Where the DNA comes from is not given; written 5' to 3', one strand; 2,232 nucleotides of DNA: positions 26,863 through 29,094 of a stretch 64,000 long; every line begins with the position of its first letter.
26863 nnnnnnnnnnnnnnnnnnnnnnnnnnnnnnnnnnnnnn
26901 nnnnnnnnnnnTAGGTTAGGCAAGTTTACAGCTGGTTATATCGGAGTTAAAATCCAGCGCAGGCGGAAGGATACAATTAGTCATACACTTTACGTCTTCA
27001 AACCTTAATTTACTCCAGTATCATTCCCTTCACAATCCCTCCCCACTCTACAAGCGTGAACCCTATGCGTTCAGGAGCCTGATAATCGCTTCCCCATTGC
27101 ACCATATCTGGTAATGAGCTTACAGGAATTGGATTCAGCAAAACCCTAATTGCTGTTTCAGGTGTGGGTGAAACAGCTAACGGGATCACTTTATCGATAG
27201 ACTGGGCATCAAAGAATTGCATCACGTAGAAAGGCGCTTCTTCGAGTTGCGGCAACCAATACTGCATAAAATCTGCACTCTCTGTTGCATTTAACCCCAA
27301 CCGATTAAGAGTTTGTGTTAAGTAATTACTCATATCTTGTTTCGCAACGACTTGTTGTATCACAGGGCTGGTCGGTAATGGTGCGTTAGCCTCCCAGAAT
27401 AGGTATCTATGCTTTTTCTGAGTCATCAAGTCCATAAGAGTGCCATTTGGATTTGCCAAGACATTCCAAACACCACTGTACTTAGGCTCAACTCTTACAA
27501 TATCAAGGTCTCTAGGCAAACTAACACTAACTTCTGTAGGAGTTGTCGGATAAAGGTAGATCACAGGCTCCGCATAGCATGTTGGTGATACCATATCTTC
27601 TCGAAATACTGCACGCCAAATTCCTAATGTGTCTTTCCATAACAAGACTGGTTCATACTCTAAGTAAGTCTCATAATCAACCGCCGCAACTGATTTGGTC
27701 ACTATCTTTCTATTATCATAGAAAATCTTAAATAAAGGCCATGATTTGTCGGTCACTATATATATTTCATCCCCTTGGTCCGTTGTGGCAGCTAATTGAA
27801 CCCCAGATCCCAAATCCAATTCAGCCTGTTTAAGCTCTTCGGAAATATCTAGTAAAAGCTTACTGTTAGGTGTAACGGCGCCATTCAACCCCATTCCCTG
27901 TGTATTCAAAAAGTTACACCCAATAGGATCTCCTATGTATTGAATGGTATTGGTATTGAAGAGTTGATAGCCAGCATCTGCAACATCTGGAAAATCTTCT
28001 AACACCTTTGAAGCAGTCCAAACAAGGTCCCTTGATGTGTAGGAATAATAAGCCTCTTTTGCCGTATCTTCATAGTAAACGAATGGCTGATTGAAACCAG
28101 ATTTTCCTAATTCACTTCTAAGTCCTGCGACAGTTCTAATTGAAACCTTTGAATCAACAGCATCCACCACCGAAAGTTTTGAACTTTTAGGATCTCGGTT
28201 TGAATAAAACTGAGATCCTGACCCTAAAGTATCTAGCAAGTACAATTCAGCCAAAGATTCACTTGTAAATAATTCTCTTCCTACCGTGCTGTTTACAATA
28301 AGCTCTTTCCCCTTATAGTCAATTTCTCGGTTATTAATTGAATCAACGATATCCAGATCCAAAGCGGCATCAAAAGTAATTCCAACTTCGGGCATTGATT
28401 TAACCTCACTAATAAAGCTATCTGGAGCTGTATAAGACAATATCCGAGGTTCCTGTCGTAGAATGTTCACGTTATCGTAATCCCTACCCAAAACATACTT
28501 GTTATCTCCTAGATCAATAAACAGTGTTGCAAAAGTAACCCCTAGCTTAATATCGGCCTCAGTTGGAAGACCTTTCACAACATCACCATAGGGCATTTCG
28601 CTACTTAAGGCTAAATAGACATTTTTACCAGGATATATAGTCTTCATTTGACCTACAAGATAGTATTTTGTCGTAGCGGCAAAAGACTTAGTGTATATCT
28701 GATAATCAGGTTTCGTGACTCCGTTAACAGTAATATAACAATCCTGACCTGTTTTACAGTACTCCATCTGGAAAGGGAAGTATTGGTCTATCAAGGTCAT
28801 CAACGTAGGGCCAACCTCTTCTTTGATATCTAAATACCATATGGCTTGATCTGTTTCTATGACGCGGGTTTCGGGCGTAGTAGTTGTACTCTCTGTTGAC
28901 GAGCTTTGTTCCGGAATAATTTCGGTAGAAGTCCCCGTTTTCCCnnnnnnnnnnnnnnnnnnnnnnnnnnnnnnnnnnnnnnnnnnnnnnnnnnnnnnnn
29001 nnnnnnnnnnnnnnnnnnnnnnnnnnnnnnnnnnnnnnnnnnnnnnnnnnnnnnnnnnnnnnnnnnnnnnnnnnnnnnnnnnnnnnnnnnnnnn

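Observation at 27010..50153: Two paralogous ECF sigma factor - transmembrane - large extracytoplasmic domain fusion proteins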

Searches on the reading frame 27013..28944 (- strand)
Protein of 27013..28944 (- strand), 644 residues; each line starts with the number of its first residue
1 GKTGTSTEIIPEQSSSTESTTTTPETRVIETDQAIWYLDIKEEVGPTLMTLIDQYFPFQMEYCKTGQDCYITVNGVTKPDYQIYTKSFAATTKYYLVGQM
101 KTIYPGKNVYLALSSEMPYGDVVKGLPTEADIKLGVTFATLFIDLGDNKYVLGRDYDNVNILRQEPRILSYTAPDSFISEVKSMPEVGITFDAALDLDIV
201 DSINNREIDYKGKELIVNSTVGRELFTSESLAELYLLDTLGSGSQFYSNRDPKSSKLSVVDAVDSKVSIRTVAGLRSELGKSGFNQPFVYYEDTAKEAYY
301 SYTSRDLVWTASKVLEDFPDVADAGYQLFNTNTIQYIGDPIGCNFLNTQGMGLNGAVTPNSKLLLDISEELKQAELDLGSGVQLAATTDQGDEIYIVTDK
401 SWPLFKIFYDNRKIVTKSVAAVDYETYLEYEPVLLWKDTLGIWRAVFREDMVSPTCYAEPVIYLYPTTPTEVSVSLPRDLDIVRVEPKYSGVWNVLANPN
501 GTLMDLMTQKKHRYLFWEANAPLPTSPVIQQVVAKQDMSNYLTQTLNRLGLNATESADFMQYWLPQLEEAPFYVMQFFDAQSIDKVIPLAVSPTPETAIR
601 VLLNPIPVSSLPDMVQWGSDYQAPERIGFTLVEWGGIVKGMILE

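Call 11: find_homologous_proteins(query=window:27013-28944:-)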
Query seq(644 aa) (644 aa): 3 proteins with E <= 0.001 among 8000 candidates.
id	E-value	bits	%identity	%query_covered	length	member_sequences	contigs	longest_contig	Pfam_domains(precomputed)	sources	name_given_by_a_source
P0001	0.0e+0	1419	97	100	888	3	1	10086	PF04542.21,PF08281.19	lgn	-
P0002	1.4e-19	88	32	28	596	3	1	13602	PF00404.25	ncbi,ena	-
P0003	1.1e-9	55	36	18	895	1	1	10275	-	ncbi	ncbi:MAG: hypothetical protein ACI4J4_07300, partial [Ruminiclostridium sp.]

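Call 22: find_encoding_contigs(protein=P0001, flank=10000, max_places=4)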
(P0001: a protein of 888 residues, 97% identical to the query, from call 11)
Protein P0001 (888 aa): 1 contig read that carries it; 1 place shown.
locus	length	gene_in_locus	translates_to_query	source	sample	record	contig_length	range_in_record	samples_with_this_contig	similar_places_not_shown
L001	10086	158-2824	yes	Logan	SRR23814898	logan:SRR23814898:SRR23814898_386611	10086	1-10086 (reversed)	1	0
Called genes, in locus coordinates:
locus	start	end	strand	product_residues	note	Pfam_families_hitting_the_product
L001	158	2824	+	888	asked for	PF04542:Sigma70_r2, PF08281:Sigma70_r4_2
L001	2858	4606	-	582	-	PF13304:AAA_21 (faint), PF00005:ABC_tran, PF02463:SMC_N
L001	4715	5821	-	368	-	-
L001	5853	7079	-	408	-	PF02403:Seryl_tRNA_N, PF00587:tRNA-synt_2b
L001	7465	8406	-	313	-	PF13413:HTH_25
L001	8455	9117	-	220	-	PF00486:Trans_reg_C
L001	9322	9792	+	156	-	-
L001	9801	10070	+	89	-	-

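Call 58: predict_structure(alignment_id=A2)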
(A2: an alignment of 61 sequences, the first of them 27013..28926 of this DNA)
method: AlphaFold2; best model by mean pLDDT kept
length: 638 residues; sequences in the alignment: 61
mean_pLDDT: 85.9   pTM: 0.84
mean pLDDT of the five models: 85.9, 84.7, 84.7, 84.0, 83.7
residues with pLDDT >= 90: 376; 70-90: 166; 50-70: 70; < 50: 26
segments of 3 or more residues with pLDDT < 50: 1-6, 343-351, 635-638
pLDDT, mean of each block of 10 residues (from residue 1): 46 66 94 92 96 89 78 90 97 97 97 86 91 96 95 85 55 80 94 69 82 79 90 90 94 92 93 71 73 62 92 63 69 74 46 59 89 97 93 96 82 87 96 93 84 94 98 90 95 96 92 89 95 97 97 94 93 95 97 96 86 93 98 55
secondary structure, 60 per line:
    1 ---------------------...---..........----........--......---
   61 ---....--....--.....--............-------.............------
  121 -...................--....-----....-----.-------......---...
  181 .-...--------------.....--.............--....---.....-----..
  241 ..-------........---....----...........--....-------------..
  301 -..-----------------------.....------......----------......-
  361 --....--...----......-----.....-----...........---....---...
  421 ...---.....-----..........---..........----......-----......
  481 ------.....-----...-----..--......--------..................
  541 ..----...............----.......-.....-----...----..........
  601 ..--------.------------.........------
elements in order: E22-24 E28-37 H42-49 E52-57 E64-67 E70-73 E76-80 E86-94 E102-114 E126-140 E143-146 H152-155 H169-174 E183-185 E200-204 E207-219 H222-225 E229-233 E239-242 E250-252 H253-257 E261-264 E269-274 H275-279 E282-285 E327-331 H338-343 H354-359 H363-366 E369-371 E376-381 E387-391 H397-407 H411-414 H418-423 E427-431 E437-442 H443-446 E450-459 E464-469 E475-480 E487-491 E497-499 E509-514 E523-528 H529-542 H547-561 E566-572 H574-578 E584-586 E591-602 E624-632

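Call 62: fold_search(model_id=the predicted structure, library=pdb)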
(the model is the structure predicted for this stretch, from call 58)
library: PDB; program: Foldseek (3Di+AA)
matches with E <= 10: 214; with E <= 0.001: 0
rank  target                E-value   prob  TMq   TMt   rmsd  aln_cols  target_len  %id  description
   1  7ey7_s                5.4e-02  0.03  0.08  0.07  22.6       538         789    8  bacteriophage T7 tail complex (released 2021-09-22)
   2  1mz5                  3.1e-01  0.02  0.09  0.09  27.8       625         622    6  Trypanosoma rangeli sialidase (released 2002-10-16)
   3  9pd3_N                5.3e-01  0.06  0.06  0.16  14.8       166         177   10  NER dual incision complex - DuIS (released 2026-02-18)
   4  6avu_A                8.1e-01  0.01  0.08  0.06  21.9       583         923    8  Human alpha-V beta-3 Integrin (open conformation) in complex with the therapeutic antibody LM609 (released 2017-11-01)
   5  4mmz_A                8.1e-01  0.01  0.07  0.06  22.1       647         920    8  Integrin AlphaVBeta3 ectodomain bound to an antagonistic tenth domain of Fibronectin (released 2014-03-26)
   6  9pd4_N                8.6e-01  0.01  0.08  0.11  27.9       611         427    9  NER dual incision complex - DuIM (released 2026-02-18)
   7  4y6t_C                1.1e+00  0.06  0.06  0.19  12.7        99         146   13  Structure of Tobacco streak virus coat protein dimer at 2.4 Angstroms resolution (released 2016-01-20)
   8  5iv5_A                1.3e+00  0.02  0.04  0.04  12.8        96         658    6  Cryo-electron microscopy structure of the hexagonal pre-attachment T4 baseplate-tail tube complex (released 2016-05-18)
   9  9f4a_AM               1.5e+00  0.03  0.05  0.05  13.5        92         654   11  Interface between baseplate cup and extended tail tube/sheath of Klebsiella phage KP1 variant vB_Kpn_Lilla1 (released 2025-05-14)
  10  9f4a_AT               1.5e+00  0.03  0.05  0.05  13.0        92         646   10  Interface between baseplate cup and extended tail tube/sheath of Klebsiella phage KP1 variant vB_Kpn_Lilla1 (released 2025-05-14)
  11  8bo9_B                1.6e+00  0.02  0.06  0.15  17.0       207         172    7  NanoLuc-D9R/H57A/K89R mutant complexed with azacoelenterazine bound in intra-barrel catalytic site (released 2023-09-27)
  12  4y6x_C                1.7e+00  0.04  0.05  0.19  13.2       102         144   16  Structure of Tobacco streak virus coat protein at 2.1 Angstroms resolution (C2 crystal form) (released 2016-01-20)
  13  4y6t_A                1.7e+00  0.04  0.05  0.19  12.6        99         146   17  Structure of Tobacco streak virus coat protein dimer at 2.4 Angstroms resolution (released 2016-01-20)
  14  9mj5_C                1.7e+00  0.02  0.06  0.15  16.9       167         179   10  Catalytic domain of human DNA polymerase alpha in complex with DNA and RPA (released 2025-02-19)
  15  7z4f_G                1.7e+00  0.01  0.07  0.06  28.2       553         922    8  Tail of phage SU10 genome release intermediate (released 2022-08-17)
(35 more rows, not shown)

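Call 79: search_protein_families(library=ncbifam, proteins=[window:27013-28926:-], max_evalue=0.1)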
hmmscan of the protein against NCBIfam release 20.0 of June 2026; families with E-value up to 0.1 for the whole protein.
seq(638 aa): 0 families

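Call 81: search_solved_structures(query=A2, max_evalue=1)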
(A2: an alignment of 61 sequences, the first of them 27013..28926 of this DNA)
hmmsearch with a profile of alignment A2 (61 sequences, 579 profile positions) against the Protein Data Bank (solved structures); distinct sequences matched with E-value up to 1: 0.

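Call 82: fold_search(model_id=the predicted structure, library=viral)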
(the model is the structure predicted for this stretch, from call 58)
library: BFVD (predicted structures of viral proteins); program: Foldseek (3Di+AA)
matches with E <= 10: 197; with E <= 0.001: 1
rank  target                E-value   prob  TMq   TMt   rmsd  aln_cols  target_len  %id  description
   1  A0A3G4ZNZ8            4.3e-12  1.00  0.24  0.36  12.0       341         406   16  Uncharacterized protein [Terrestrivirus sp.]
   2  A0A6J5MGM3            1.4e-03  0.16  0.11  0.10  22.3       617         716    8  Tail tubular protein B [uncultured Caudovirales phage]
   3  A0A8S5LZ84            2.7e-01  0.01  0.05  0.04  43.6       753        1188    7  Tail protein [Caudovirales sp. ct7oE3]
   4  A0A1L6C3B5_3          3.0e-01  0.01  0.07  0.06  26.9       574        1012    8  (no name in the UniProt tables at hand)
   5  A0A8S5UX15            3.0e-01  0.01  0.05  0.04  45.1       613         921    9  Uncharacterized protein [Siphoviridae sp. ctzO58]
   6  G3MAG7                7.1e-01  0.01  0.06  0.04  37.8       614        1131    8  Gp426 [Bacillus phage G]
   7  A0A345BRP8            8.0e-01  0.02  0.08  0.07  29.3       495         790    6  (no name in the UniProt tables at hand)
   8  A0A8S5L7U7            8.0e-01  0.01  0.05  0.04  54.5       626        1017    7  Uncharacterized protein [CrAss-like virus sp. ctt4r3]
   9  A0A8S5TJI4            8.9e-01  0.18  0.06  0.36   9.5        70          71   16  DUF551 domain-containing protein [Siphoviridae sp. ctvI513]
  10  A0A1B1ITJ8            1.2e+00  0.01  0.07  0.07  30.5       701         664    8  (no name in the UniProt tables at hand)
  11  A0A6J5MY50            1.2e+00  0.01  0.07  0.08  27.0       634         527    9  Uncharacterized protein [uncultured Caudovirales phage]
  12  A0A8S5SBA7            1.3e+00  0.02  0.08  0.11  20.4       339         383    7  Beta clamp protein [Siphoviridae sp. ctgaY24]
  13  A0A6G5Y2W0            1.3e+00  0.02  0.04  0.11  14.3       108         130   16  (no name in the UniProt tables at hand)
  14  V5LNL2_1              1.6e+00  0.01  0.04  0.03  15.3        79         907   11  (no name in the UniProt tables at hand)
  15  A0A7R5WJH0            1.7e+00  0.02  0.08  0.14  22.5       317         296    8  Uncharacterized protein [Diachasmimorpha longicaudata entomopoxvirus]
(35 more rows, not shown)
